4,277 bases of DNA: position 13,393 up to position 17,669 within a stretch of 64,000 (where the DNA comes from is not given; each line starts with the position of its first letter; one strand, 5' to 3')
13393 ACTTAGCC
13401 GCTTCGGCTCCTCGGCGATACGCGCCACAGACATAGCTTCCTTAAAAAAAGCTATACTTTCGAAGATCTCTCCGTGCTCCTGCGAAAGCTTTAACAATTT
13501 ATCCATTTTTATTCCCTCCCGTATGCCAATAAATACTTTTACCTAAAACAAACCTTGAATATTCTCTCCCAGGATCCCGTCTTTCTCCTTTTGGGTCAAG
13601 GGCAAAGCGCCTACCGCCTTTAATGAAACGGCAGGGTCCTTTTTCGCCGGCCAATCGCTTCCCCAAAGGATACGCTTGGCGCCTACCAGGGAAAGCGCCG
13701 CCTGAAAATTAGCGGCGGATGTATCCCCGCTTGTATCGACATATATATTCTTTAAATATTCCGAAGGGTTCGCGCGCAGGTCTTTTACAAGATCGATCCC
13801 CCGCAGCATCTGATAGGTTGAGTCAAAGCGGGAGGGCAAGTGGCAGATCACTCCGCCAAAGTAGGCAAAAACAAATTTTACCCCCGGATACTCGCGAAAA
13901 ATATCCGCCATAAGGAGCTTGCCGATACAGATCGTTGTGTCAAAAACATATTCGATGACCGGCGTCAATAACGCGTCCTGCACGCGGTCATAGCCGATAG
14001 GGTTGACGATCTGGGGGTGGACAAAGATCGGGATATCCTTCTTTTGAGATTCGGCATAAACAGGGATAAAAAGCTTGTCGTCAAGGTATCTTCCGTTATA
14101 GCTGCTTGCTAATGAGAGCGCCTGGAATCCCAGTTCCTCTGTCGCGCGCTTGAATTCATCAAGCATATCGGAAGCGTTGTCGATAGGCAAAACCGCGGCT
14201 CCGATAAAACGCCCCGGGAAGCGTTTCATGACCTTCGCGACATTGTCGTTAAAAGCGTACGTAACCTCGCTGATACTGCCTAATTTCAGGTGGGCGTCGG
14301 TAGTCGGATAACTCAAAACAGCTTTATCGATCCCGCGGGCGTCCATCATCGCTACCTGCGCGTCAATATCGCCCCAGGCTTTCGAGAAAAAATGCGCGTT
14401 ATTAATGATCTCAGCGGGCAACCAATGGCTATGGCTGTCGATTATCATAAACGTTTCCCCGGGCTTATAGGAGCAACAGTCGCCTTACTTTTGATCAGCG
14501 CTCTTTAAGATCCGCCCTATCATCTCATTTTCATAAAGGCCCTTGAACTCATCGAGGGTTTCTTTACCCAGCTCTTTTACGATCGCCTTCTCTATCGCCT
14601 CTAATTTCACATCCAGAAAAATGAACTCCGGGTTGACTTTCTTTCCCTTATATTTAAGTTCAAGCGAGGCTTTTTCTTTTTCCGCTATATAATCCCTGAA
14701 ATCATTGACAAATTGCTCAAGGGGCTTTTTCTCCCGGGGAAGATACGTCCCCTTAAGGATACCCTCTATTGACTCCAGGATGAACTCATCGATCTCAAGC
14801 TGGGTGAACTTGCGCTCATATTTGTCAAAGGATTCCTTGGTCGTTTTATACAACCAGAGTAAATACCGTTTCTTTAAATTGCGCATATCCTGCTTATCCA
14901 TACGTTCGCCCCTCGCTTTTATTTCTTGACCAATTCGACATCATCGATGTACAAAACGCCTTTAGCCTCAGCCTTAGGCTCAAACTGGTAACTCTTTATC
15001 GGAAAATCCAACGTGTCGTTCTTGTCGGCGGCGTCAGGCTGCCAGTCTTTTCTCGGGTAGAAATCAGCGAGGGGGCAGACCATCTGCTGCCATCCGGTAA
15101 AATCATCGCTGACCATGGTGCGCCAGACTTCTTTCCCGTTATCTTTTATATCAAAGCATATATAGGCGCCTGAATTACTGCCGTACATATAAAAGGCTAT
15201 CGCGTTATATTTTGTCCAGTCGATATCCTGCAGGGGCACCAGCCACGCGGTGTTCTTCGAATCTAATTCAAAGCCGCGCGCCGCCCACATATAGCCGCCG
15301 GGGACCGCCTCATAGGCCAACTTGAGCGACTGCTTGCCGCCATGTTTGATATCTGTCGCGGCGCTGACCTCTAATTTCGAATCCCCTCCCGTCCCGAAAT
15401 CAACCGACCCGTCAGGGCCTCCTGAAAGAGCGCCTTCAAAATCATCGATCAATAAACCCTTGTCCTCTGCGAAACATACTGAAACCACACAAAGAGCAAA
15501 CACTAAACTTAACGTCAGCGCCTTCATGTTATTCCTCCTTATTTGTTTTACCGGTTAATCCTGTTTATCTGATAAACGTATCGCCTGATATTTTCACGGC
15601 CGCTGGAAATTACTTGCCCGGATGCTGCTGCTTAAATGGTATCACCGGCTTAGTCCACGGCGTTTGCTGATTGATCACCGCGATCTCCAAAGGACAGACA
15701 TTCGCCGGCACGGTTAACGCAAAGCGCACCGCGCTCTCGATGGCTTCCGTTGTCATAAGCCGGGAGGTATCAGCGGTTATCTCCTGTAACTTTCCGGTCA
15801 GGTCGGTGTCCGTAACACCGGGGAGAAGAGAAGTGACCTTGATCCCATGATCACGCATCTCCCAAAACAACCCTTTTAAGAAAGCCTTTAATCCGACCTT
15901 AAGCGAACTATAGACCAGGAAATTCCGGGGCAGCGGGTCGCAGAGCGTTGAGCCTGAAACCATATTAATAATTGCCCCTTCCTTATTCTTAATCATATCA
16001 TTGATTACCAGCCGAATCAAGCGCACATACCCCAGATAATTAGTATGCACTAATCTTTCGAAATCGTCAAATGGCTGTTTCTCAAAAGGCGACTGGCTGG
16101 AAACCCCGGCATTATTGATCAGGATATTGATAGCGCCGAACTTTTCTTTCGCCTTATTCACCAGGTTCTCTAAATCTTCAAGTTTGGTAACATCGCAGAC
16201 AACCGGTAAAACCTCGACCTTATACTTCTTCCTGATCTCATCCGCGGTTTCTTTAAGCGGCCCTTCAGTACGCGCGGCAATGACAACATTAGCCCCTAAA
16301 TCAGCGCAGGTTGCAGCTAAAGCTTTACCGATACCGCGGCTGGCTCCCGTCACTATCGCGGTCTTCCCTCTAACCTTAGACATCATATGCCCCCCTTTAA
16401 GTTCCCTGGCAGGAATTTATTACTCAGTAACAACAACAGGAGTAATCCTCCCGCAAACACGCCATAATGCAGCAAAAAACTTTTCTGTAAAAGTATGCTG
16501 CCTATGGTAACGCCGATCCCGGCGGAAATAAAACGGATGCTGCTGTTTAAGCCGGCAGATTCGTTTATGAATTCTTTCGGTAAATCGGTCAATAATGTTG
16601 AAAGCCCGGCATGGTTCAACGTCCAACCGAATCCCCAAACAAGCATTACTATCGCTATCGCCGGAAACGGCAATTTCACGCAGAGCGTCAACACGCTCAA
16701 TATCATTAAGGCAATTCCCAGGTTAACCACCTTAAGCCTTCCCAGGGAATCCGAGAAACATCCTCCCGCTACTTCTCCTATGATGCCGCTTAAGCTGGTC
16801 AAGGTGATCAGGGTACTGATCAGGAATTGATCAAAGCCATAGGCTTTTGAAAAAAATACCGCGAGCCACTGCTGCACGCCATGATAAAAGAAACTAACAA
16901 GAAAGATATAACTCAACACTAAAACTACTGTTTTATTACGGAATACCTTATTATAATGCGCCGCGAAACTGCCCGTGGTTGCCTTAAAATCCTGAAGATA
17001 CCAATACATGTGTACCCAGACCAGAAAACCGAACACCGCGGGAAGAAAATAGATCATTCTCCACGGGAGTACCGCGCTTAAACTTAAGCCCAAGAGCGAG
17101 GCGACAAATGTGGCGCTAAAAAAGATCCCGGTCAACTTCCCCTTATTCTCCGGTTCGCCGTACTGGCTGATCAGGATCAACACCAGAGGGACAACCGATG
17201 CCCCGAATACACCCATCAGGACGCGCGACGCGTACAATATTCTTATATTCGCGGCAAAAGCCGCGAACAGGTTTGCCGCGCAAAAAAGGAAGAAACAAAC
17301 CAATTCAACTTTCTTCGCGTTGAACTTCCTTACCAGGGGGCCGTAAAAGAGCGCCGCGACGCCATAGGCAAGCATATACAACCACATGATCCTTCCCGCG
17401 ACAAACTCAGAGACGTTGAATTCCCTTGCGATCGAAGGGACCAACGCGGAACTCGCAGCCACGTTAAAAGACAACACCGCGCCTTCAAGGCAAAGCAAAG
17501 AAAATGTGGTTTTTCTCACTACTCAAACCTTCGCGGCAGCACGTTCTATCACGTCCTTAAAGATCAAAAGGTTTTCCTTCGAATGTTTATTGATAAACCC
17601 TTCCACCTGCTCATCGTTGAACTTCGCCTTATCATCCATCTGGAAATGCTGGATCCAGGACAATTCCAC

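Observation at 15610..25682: Type II PKS-like biosynthetic cluster with an active KS-alpha plus dead KS-beta pair, ACP, B12-radical-SAM and three cyclase-type genes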

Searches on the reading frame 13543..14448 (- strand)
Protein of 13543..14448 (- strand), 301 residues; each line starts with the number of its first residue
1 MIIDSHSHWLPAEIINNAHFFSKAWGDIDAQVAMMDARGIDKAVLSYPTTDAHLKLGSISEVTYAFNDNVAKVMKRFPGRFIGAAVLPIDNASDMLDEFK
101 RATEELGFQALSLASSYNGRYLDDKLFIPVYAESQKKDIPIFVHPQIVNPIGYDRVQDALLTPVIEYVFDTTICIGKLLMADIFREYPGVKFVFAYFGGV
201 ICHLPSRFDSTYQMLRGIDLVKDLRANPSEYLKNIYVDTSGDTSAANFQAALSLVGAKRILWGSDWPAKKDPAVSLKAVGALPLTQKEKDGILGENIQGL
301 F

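Call 6: search_protein_families(library=pfam, proteins=[window:13543-14448:-], max_evalue=0.01)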
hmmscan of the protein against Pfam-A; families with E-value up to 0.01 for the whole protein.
window:13543-14448:- (301 aa): 1 family
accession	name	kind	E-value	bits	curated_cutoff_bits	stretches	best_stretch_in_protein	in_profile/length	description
PF04909.20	Amidohydro_2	-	3.7e-26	93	26.4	1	3-297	1-283/289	Amidohydrolase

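Call 25: search_solved_structures(query=window:13543-14448:-, max_evalue=0.001)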
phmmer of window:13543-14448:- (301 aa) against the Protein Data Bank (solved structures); distinct sequences matched with E-value up to 0.001: 42.
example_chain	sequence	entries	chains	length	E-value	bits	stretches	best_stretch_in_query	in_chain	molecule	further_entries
4inf_A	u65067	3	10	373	1.1e-23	86.9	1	30-290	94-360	METAL-DEPENDENT HYDROLASE | 5-Carboxyvanillate Decarboxylase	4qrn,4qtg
4qs5_A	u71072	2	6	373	5.6e-23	84.7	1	30-290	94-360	Ligw2 Decarboxylase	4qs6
4ign_A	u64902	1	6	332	2.9e-21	79.1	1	25-268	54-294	2-amino-3-carboxymuconate-6-semialdehyde decarboxylase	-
4igm_A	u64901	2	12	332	3.2e-21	78.9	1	25-268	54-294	2-amino-3-carboxymuconate-6-semialdehyde decarboxylase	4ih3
4ofc_A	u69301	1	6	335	3.3e-21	78.8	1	25-268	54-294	2-amino-3-carboxymuconate-6-semialdehyde decarboxylase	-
2wm1_A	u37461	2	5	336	3.4e-21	78.8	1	25-268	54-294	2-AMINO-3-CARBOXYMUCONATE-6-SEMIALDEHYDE DECARBOXYLASE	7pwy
2dvt_A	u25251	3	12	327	8e-20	74.3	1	29-269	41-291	Thermophilic reversible gamma-resorcylate decarboxylase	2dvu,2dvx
4icm_A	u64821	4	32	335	1e-19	74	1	31-297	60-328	5-carboxyvanillate decarboxylase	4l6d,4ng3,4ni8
3nur_A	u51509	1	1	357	4.3e-19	71.9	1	29-292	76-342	Amidohydrolase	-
3s4t_A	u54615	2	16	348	6.8e-19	71.3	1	29-269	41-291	Amidohydrolase 2 | Gamma-resorcylate decarboxylase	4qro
4era_A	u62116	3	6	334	1.1e-14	57.5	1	26-272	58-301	2-amino-3-carboxymuconate 6-semialdehyde decarboxylase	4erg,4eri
8yt2_A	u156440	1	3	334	2.1e-14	56.5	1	26-272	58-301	2-amino-3-carboxymuconate 6-semialdehyde decarboxylase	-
3ij6_A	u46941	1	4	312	2.3e-14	56.4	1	59-299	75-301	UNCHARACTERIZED METAL-DEPENDENT HYDROLASE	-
4ifk_B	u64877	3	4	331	4.2e-14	55.5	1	22-272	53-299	2-amino-3-carboxymuconate 6-semialdehyde decarboxylase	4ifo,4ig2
2hbv_A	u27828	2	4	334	5.4e-14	55.2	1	26-272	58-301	2-amino-3-carboxymuconate 6-semialdehyde decarboxylase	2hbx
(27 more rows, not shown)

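Call 50: search_protein_families(library=ncbifam, proteins=[window:13543-14448:-], max_evalue=0.001)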
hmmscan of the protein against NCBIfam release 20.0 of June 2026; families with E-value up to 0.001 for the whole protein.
window:13543-14448:- (301 aa): 0 families

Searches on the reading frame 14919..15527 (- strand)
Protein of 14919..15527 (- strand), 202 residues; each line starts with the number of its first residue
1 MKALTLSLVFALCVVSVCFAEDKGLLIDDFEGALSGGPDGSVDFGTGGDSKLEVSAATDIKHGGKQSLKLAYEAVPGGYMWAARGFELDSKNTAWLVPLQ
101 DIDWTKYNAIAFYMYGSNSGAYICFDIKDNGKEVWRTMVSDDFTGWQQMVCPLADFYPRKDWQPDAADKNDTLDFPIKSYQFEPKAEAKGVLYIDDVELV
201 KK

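Call 6: search_protein_families(library=pfam, proteins=[window:14919-15527:-], max_evalue=0.01)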
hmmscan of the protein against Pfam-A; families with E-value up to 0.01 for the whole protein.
window:14919-15527:- (202 aa): 1 family
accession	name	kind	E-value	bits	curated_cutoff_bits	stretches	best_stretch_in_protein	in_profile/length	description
PF03425.19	CBM_11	-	7.1e-24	85.3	27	1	26-200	14-180/182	Carbohydrate binding domain (family 11)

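Call 50: search_protein_families(library=ncbifam, proteins=[window:14919-15527:-], max_evalue=0.001)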
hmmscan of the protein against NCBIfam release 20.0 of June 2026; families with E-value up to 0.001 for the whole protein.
window:14919-15527:- (202 aa): 0 families

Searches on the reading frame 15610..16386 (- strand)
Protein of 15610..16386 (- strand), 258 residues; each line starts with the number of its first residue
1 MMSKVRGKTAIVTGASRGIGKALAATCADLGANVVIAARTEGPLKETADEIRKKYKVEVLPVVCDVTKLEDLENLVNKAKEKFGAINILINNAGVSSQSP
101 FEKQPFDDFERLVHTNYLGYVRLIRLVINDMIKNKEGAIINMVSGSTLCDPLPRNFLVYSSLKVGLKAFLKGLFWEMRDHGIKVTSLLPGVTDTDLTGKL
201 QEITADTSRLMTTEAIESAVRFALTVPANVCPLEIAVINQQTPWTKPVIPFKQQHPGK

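Call 6: search_protein_families(library=pfam, proteins=[window:15610-16386:-], max_evalue=0.01)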
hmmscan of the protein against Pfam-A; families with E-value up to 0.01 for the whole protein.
window:15610-16386:- (258 aa): 6 families
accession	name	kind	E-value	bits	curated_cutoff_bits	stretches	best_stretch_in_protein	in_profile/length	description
PF00106.31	adh_short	-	5.9e-52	176.4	26.6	1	8-201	1-191/195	short chain dehydrogenase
PF13561.12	adh_short_C2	-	7.3e-36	124.4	27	1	14-203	1-187/236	Enoyl-(Acyl carrier protein) reductase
PF08659.16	KR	-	1.6e-13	51.4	22.6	1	9-129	2-125/180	KR domain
PF02719.21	Polysacc_synt_2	-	0.00096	18.9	20.2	1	11-81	2-78/293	Polysaccharide biosynthesis protein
PF00148.24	Oxidored_nitro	-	0.0016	17.9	28.6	1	2-80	267-342/399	Nitrogenase component 1 type Oxidoreductase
PF02826.25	2-Hacid_dh_C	-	0.0094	15.8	25.1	0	3-59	32-87/178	D-isomer specific 2-hydroxyacid dehydrogenase, NAD binding domain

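Call 20: search_solved_structures(query=window:15610-16386:-, max_evalue=1e-10)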
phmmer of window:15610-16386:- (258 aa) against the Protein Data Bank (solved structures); distinct sequences matched with E-value up to 1e-10: 475 (the best 60 are shown).
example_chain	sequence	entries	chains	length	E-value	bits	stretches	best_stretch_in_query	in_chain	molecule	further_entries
2jah_A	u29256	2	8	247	1.1e-30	110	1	2-235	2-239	CLAVULANIC ACID DEHYDROGENASE | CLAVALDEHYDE DEHYDROGENASE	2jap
1vl8_A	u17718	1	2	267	1.2e-29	106.6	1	5-198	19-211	Gluconate 5-dehydrogenase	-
2hq1_A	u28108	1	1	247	7.4e-29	104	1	5-202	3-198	Glucose/ribitol dehydrogenase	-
8x89_A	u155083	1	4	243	2.6e-28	102.2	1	4-202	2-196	3-oxoacyl-[acyl-carrier-protein] reductase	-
9fe6_A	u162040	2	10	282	3.6e-28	101.8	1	5-198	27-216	SDR family oxidoreductase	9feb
2uvd_A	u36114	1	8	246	7.4e-28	100.8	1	5-212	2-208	3-OXOACYL-(ACYL-CARRIER-PROTEIN) REDUCTASE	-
2et6_A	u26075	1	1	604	2.3e-27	99.1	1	5-194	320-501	(3R)-hydroxyacyl-CoA dehydrogenase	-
5vps_A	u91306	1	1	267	3.9e-27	98.4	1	5-205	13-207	Short-chain dehydrogenase/reductase SDR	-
5idx_A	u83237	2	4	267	7.8e-27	97.4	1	5-204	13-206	Short-chain dehydrogenase/reductase SDR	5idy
4wjz_A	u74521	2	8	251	1.3e-26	96.7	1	4-203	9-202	3-oxoacyl-[acyl-carrier-protein] reductase FabG | 3-oxoacyl-[acyl-carrier protein] reductase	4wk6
3tzh_A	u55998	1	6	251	1.3e-26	96.7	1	4-203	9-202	3-oxoacyl-[acyl-carrier protein] reductase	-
5end_A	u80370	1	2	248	1.5e-26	96.5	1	4-203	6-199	3-oxoacyl-[acyl-carrier-protein] reductase FabG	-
3op4_A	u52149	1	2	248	1.7e-26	96.3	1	4-203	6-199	3-oxoacyl-[acyl-carrier protein] reductase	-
3rro_A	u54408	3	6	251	1.8e-26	96.2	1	4-203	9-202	3-ketoacyl-(acyl-carrier-protein) reductase | 3-oxoacyl-[acyl-carrier protein] reductase | 3-oxoacyl-[acyl-carrier-protein] reductase FabG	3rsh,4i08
3tzc_A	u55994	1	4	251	3.1e-26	95.4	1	4-203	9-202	3-oxoacyl-[acyl-carrier protein] reductase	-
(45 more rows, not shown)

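Call 50: search_protein_families(library=ncbifam, proteins=[window:15610-16386:-], max_evalue=0.001)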
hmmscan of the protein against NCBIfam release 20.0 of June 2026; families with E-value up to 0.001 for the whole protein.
window:15610-16386:- (258 aa): 229 families (the best 25 are shown)
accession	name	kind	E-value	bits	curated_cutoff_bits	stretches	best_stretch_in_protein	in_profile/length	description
NF005806.0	PRK07666.1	equivalog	4e-45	154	286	1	1-227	1-224/239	3-ketoacyl-ACP reductase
NF005559.1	PRK07231.1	subfamily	2.3e-41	141.9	215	1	5-210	2-204/249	glucose 1-dehydrogenase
NF004825.0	PRK06181.1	equivalog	6.8e-41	140.3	215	1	2-198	1-194/268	SDR family oxidoreductase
NF005594.0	PRK07326.1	equivalog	4.2e-40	137.8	271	1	3-237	2-229/237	SDR family oxidoreductase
NF004198.0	PRK05653.1-3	equivalog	2.6e-39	135.2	296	1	2-202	2-199/248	3-oxoacyl-ACP reductase FabG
NF005878.0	PRK07825.1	subfamily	3e-38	131.8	287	1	1-221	3-214/278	short chain dehydrogenase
NF005672.0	PRK07454.1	equivalog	9.1e-38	129.8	234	1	6-227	5-224/241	SDR family oxidoreductase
TIGR01830.1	3oxo_ACP_reduc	equivalog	1.5e-37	129.6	297.75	1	10-206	1-195/239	3-oxoacyl-[acyl-carrier-protein] reductase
NF004521.0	PRK05866.1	equivalog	3.6e-37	128.1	368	1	4-233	37-265/294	SDR family oxidoreductase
NF006070.0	PRK08213.1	subfamily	1.3e-36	126.4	279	1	4-202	9-209/259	gluconate 5-dehydrogenase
NF005495.0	PRK07109.1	subfamily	1.7e-36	126.1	264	1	2-197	3-197/334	SDR family oxidoreductase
NF004197.0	PRK05653.1-1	equivalog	2.9e-36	125.4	332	1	3-204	3-201/249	3-oxoacyl-ACP reductase FabG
NF040690.1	mycolate_SDR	equivalog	4.8e-36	124.5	380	1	7-195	8-192/265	mycolate reductase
NF009093.0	PRK12429.1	subfamily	1.7e-35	122.6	258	1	4-217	2-212/259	3-hydroxybutyrate dehydrogenase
NF009466.0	PRK12826.1-2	subfamily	6.5e-35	120.8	222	1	8-204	4-199/248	3-oxoacyl-ACP reductase FabG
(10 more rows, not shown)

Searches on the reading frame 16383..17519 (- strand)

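Call 4: search_protein_families(library=pfam, proteins=[window:16383-17519:-], max_evalue=0.01)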
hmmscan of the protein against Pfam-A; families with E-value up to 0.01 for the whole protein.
window:16383-17519:- (378 aa): 1 family
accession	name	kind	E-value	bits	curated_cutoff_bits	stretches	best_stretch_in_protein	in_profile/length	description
PF07690.21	MFS_1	-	6.5e-42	144.1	33.4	1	14-336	6-346/347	Major Facilitator Superfamily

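Call 5: search_protein_families(library=ncbifam, proteins=[window:16383-17519:-], max_evalue=0.01)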
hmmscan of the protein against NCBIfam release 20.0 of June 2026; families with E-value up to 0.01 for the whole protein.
window:16383-17519:- (378 aa): 40 families (the best 25 are shown)
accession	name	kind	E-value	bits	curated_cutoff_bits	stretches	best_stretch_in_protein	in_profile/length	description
TIGR00711.1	efflux_EmrB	subfamily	7.6e-21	74.4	230.2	2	23-177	21-179/485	DHA2 family efflux MFS transporter permease subunit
TIGR00893.1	2A0114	subfamily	2.9e-18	66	395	2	24-182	14-176/399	D-galactonate transporter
TIGR00895.1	2A0115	subfamily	3e-16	59.3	418.55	2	18-173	31-190/398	aromatic acid/H+ symport family MFS transporter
NF008654.0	PRK11652.1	equivalog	4.2e-16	58.8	479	1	27-238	32-251/397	multidrug efflux MFS transporter EmrD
NF002921.0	PRK03545.1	equivalog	1.1e-14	54.2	401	1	25-363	34-376/396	sugar transporter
TIGR00880.1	2_A_01_02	superfamily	3.1e-14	53.3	131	1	47-176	2-139/141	multidrug resistance protein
TIGR00881.1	2A0104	subfamily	6.3e-14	51.8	407.75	2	24-183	15-179/379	phosphoglycerate transporter protein PgtP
TIGR00710.1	efflux_Bcr_CflA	subfamily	4.2e-13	49.5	200.9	1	26-340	27-352/385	Bcr/CflA family efflux MFS transporter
NF008314.0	PRK11102.1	equivalog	2.7e-12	46.7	303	1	27-343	33-361/396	Bcr/CflA family multidrug efflux MFS transporter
NF033135.1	cmx_cmrA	equivalog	2e-11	43.6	400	1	24-340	23-341/374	Cmx/CmrA family chloramphenicol efflux MFS transporter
NF008586.0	PRK11551.1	equivalog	7.1e-11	41.7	410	1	9-297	19-320/406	3-(3-hydroxy-phenyl)propionate transporter MhpT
TIGR00886.1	2A0108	subfamily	1.3e-10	41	311.7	1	16-292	12-327/368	NarK family nitrate/nitrite MFS transporter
NF007498.0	PRK10091.1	equivalog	2.9e-10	39.7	499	1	22-369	21-373/390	MFS transporter AraJ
NF041228.1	BagJ_FevB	exception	3.8e-08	32.7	800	1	8-167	24-185/452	bagremycin/ferroverdin transporter BagJ/FevB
NF053813.1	MFS_TcaB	equivalog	4.7e-08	32.2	475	1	26-285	28-298/396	putative multidrug effflux MFS transporter TcaB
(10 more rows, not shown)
